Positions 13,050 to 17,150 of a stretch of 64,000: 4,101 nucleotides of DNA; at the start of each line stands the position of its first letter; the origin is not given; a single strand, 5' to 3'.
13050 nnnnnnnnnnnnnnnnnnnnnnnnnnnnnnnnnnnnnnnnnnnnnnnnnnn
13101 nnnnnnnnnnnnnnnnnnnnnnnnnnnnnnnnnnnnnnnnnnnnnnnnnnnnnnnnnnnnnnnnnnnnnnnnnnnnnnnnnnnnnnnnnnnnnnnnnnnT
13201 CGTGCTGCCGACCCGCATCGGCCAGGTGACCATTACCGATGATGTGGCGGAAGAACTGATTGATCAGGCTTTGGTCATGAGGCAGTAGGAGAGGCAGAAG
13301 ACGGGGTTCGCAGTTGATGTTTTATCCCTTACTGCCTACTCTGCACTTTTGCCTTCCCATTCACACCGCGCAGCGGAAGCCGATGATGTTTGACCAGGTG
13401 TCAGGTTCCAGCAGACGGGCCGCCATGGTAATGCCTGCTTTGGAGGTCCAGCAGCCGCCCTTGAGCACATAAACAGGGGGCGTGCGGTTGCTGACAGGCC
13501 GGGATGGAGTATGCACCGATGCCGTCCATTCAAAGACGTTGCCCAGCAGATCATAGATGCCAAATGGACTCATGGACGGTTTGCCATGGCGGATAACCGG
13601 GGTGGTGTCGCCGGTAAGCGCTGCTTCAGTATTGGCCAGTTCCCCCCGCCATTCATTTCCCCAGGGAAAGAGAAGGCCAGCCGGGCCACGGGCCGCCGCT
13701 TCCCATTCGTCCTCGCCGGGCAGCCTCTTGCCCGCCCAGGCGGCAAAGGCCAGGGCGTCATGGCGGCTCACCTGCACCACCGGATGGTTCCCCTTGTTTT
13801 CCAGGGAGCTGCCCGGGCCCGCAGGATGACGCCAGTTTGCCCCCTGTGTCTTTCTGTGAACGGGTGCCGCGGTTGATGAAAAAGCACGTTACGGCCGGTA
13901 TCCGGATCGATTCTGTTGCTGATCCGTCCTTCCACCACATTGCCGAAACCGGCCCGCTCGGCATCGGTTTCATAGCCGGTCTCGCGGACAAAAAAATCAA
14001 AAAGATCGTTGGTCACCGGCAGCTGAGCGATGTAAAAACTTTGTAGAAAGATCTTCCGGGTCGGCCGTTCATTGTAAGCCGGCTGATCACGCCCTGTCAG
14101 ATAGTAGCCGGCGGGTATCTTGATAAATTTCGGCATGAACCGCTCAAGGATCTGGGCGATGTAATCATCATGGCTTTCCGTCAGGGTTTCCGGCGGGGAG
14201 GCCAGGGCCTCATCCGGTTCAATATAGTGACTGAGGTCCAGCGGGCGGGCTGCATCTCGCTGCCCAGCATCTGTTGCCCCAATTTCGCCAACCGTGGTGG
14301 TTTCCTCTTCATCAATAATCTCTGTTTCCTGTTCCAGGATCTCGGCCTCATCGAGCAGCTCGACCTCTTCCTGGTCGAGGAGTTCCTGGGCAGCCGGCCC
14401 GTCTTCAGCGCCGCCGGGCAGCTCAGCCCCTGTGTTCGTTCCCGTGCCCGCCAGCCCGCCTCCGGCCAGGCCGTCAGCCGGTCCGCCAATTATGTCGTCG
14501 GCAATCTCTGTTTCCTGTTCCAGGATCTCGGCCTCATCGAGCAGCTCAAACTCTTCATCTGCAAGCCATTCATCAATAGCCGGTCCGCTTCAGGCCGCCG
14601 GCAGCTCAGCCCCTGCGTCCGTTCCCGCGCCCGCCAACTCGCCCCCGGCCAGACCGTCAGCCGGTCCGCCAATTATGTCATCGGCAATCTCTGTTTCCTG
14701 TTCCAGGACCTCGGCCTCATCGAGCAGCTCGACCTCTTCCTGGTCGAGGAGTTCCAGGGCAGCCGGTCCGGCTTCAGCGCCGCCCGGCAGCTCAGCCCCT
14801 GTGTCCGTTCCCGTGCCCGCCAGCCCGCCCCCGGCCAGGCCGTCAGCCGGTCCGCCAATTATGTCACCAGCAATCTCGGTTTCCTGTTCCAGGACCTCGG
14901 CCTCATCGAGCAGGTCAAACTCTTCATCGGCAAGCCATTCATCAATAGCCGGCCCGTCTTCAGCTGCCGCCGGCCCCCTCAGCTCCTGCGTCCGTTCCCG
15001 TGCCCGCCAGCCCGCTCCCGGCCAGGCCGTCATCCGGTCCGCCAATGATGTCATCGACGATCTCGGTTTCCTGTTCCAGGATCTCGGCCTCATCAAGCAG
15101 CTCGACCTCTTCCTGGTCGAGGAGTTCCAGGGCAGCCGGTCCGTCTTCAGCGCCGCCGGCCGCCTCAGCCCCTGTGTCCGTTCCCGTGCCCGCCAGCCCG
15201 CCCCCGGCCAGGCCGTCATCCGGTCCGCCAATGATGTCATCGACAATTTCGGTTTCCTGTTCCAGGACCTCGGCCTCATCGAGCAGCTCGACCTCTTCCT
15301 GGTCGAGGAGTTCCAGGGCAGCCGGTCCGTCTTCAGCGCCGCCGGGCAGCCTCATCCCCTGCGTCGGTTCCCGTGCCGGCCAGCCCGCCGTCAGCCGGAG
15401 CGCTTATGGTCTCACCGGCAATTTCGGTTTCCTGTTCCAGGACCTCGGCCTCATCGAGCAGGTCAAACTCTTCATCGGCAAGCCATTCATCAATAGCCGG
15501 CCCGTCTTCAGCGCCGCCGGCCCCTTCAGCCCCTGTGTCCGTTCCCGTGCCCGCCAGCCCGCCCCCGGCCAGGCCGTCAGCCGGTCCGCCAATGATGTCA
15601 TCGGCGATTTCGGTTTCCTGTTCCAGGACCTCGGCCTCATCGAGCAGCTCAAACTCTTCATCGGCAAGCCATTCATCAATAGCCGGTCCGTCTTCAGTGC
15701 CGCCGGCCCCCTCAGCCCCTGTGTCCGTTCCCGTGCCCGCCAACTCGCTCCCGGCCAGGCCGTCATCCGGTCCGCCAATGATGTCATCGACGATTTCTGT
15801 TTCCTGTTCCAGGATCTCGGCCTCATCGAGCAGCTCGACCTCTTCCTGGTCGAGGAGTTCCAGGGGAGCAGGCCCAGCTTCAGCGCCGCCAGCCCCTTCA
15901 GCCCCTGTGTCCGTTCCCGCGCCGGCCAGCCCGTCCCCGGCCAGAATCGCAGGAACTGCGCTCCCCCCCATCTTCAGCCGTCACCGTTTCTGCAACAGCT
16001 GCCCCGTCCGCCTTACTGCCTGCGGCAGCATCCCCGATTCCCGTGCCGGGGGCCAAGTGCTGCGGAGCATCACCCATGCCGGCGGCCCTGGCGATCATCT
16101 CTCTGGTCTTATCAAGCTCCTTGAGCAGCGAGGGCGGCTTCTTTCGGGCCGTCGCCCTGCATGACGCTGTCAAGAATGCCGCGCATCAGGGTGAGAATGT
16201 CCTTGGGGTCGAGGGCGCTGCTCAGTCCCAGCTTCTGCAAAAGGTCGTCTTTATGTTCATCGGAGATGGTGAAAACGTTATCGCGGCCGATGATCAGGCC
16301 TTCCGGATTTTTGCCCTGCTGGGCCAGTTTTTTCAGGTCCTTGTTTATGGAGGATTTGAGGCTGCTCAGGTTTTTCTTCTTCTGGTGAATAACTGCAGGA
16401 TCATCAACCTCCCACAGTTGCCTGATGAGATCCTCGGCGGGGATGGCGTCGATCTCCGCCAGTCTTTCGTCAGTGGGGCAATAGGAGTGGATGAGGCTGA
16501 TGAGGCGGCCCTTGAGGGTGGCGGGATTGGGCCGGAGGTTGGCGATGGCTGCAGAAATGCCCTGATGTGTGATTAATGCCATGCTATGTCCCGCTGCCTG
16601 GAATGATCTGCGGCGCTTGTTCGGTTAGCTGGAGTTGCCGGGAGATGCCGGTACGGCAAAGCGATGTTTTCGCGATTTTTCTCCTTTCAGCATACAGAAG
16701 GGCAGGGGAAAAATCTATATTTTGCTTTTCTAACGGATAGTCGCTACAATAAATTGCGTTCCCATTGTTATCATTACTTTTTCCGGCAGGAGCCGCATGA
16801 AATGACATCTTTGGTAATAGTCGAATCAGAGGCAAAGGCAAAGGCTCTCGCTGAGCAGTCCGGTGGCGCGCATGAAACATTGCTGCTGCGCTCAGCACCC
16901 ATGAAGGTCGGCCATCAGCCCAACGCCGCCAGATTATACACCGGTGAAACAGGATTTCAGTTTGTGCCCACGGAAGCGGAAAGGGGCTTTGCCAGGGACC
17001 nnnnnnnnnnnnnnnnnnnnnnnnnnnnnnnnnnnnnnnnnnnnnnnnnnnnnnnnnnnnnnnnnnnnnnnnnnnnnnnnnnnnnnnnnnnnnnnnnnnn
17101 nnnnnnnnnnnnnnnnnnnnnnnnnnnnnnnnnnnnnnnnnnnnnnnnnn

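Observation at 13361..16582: Unusual multi-domain FGE/SUMF1-family gene, heavily disrupted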

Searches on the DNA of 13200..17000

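Call 69: search_rna_families(source=window, start=13200, end=17000, threshold=evalue, max_evalue=1)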
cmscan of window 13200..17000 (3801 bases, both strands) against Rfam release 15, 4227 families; matches with E-value up to 1: 0.
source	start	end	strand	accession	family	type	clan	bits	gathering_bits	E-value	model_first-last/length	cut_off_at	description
